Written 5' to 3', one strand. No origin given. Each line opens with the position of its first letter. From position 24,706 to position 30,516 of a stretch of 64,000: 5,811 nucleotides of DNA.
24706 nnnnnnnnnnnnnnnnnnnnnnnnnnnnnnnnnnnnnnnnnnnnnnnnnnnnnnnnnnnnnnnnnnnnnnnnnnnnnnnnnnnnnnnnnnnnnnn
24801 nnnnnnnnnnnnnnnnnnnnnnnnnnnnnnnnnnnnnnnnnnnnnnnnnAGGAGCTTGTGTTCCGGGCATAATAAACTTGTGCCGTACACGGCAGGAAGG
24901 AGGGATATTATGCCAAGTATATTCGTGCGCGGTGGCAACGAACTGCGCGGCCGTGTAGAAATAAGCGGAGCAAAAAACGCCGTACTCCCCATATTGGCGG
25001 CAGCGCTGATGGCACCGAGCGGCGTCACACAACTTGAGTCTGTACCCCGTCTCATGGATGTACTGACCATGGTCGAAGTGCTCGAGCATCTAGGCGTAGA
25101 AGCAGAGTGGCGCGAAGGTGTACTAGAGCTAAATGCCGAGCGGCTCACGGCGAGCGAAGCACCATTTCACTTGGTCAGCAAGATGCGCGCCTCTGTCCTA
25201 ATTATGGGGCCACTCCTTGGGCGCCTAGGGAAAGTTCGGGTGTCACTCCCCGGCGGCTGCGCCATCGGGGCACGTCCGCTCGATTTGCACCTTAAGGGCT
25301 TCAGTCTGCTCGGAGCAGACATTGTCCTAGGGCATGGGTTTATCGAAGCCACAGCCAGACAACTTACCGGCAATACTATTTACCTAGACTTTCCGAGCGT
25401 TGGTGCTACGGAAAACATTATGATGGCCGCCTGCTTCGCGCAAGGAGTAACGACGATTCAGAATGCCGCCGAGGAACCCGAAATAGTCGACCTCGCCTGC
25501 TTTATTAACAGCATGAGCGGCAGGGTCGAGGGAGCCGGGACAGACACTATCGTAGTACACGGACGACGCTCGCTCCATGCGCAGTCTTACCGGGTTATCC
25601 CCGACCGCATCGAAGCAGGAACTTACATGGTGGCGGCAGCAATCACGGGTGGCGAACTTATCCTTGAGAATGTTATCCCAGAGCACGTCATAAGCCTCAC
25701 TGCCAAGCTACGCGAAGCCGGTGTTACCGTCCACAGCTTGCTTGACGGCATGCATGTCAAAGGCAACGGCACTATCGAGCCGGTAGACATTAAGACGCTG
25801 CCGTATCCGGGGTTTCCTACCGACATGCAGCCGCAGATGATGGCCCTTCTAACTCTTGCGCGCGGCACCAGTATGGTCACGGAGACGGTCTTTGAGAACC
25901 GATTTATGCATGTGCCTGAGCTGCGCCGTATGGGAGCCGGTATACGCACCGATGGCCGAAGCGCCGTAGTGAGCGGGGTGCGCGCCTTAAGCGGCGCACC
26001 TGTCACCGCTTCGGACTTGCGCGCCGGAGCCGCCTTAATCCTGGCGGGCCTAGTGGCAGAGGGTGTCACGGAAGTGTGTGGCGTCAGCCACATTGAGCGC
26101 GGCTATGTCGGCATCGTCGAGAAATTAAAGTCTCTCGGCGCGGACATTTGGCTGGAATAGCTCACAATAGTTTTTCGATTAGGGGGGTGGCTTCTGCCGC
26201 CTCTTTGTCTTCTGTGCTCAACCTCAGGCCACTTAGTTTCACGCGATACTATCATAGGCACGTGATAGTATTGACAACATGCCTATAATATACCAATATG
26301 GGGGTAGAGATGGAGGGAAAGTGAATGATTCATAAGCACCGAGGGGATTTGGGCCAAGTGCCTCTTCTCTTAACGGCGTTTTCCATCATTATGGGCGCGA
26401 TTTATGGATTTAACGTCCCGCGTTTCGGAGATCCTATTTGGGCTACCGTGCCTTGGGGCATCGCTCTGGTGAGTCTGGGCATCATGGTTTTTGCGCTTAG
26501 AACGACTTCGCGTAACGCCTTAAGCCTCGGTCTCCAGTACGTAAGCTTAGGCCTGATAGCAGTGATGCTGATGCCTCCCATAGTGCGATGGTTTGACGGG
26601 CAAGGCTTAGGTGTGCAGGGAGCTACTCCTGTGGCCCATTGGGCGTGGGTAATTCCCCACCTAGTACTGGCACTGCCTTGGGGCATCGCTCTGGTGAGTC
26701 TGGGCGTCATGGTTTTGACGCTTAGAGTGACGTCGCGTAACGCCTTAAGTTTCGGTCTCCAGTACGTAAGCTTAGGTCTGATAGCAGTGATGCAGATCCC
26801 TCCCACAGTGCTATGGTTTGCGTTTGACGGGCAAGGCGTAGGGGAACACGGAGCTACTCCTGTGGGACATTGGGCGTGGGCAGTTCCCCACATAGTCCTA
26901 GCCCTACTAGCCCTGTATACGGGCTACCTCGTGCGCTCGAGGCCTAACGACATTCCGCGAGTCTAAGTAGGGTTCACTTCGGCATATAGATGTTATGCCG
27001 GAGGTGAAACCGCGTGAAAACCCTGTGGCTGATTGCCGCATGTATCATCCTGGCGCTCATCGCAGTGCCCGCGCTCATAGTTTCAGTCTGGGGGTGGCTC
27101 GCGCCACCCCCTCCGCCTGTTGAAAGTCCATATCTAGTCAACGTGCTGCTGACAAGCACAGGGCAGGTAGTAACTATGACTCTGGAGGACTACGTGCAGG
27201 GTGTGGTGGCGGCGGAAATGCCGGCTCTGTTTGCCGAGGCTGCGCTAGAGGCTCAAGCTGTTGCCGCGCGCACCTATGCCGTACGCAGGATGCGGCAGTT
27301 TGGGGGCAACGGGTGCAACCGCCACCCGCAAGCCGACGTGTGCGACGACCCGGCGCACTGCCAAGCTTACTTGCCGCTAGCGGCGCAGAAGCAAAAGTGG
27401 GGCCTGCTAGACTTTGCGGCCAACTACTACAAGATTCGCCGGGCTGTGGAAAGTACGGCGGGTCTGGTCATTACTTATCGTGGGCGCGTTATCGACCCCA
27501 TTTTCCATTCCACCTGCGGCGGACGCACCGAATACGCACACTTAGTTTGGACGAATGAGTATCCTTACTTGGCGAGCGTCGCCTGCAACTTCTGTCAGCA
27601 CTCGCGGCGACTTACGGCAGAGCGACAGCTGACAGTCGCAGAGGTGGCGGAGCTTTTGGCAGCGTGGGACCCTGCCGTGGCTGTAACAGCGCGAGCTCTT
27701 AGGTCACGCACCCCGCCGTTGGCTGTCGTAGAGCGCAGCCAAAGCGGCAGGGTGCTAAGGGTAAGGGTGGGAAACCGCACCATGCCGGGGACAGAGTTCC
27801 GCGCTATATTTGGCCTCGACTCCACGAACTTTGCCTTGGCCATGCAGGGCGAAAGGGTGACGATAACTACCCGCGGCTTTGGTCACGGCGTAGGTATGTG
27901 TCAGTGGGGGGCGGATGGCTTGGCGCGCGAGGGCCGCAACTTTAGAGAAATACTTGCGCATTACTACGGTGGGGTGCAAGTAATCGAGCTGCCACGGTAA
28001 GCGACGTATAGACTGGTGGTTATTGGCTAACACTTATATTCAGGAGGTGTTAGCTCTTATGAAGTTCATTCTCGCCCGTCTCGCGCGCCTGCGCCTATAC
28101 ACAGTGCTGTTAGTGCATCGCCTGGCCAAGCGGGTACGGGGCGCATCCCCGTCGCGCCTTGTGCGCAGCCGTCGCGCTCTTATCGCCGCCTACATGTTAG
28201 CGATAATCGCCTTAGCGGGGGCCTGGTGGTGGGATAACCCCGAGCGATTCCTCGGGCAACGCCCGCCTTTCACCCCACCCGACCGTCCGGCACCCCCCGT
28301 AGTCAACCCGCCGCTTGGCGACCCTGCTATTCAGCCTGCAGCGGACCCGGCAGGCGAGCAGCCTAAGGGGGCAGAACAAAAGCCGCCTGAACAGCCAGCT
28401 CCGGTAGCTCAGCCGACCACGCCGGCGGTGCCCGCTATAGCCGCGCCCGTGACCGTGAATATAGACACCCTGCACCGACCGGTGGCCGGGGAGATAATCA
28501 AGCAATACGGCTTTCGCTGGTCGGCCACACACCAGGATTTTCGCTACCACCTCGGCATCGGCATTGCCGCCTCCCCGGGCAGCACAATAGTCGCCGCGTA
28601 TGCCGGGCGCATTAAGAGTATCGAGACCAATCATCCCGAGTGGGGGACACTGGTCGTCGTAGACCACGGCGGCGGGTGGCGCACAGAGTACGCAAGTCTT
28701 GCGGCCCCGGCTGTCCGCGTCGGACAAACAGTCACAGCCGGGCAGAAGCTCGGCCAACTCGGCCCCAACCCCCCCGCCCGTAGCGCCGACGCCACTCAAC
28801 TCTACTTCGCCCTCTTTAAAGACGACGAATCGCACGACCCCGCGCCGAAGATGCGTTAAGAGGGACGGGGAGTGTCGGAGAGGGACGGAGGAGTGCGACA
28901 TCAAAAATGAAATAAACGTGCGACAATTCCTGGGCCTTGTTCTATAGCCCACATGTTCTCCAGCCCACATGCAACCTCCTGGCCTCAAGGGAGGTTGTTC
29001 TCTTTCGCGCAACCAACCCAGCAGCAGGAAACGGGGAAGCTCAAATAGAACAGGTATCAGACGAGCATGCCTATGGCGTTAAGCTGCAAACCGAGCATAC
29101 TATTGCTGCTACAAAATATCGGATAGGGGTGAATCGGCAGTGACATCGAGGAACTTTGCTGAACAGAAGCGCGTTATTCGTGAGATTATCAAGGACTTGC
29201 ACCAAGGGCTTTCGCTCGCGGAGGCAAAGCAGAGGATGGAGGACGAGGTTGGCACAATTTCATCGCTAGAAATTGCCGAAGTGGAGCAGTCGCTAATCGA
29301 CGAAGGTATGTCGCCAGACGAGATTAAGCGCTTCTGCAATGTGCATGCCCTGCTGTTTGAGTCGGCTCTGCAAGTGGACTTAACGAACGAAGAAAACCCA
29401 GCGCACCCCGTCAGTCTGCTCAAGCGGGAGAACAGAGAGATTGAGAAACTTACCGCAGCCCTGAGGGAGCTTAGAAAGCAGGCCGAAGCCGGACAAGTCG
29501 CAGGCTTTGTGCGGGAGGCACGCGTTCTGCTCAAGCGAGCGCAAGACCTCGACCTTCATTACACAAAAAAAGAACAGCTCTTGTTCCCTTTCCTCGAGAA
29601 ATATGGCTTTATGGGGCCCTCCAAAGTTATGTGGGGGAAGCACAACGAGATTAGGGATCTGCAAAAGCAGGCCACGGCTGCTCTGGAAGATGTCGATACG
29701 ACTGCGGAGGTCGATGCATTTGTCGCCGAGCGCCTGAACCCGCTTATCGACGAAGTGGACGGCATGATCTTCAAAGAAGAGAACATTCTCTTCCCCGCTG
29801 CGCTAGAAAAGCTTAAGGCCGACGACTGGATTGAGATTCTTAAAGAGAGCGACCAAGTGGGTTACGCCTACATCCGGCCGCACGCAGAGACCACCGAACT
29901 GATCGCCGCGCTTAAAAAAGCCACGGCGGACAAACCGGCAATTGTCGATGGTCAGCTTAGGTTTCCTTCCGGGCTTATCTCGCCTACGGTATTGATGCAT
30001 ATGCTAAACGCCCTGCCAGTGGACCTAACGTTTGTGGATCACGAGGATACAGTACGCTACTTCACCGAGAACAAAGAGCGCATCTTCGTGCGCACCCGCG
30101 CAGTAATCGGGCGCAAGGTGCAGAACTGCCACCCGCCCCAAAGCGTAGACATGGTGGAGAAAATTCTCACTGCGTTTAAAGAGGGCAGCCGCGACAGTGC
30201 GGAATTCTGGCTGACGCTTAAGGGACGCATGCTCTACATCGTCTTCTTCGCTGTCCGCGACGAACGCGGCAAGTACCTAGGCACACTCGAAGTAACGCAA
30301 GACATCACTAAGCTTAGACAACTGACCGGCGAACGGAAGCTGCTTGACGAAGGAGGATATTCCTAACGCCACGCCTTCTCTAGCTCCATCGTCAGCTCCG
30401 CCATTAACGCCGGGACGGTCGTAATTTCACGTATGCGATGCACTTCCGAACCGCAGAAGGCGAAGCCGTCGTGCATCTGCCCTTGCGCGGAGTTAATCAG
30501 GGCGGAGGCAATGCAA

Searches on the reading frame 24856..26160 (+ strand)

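Call 82: search_protein_families(library=pfam, proteins=[window:24856-26160:+], max_evalue=0.00001)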
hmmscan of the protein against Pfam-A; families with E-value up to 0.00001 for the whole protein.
window:24856-26160:+ (434 aa): 1 family
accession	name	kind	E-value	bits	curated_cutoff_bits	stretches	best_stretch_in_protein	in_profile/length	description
PF00275.25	EPSP_synthase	-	3.2e-105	352.7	22.8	1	24-424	1-417/417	EPSP synthase (3-phosphoshikimate 1-carboxyvinyltransferase)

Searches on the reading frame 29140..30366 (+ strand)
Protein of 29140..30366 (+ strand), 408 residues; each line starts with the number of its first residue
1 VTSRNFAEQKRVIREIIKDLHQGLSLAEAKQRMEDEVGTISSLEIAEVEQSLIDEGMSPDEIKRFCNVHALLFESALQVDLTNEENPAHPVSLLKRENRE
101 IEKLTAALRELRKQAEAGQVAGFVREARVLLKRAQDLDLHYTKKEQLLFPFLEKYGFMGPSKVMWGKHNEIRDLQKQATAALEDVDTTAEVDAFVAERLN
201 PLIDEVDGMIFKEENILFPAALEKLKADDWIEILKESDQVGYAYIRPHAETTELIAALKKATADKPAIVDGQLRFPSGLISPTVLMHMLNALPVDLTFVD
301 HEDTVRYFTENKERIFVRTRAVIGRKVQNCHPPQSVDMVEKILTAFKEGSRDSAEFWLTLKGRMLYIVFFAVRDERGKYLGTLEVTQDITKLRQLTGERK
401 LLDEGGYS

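Call 8: search_protein_families(library=pfam, proteins=[window:29140-30366:+])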
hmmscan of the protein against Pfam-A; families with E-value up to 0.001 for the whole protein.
window:29140-30366:+ (408 aa): 4 families
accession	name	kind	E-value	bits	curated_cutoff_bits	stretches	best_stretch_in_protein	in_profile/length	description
PF13596.12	PAS_10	-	1.5e-29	103.2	22.1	1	287-390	3-106/106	PAS domain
PF04282.18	DUF438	-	1.6e-20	73.2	25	1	13-78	1-66/67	Family of unknown function (DUF438)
PF01814.28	Hemerythrin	-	2.9e-19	70.2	25.3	1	89-221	1-127/127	Hemerythrin HHE cation binding domain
PF08448.16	PAS_4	-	1.3e-05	25.8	23.1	1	289-393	1-109/110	PAS fold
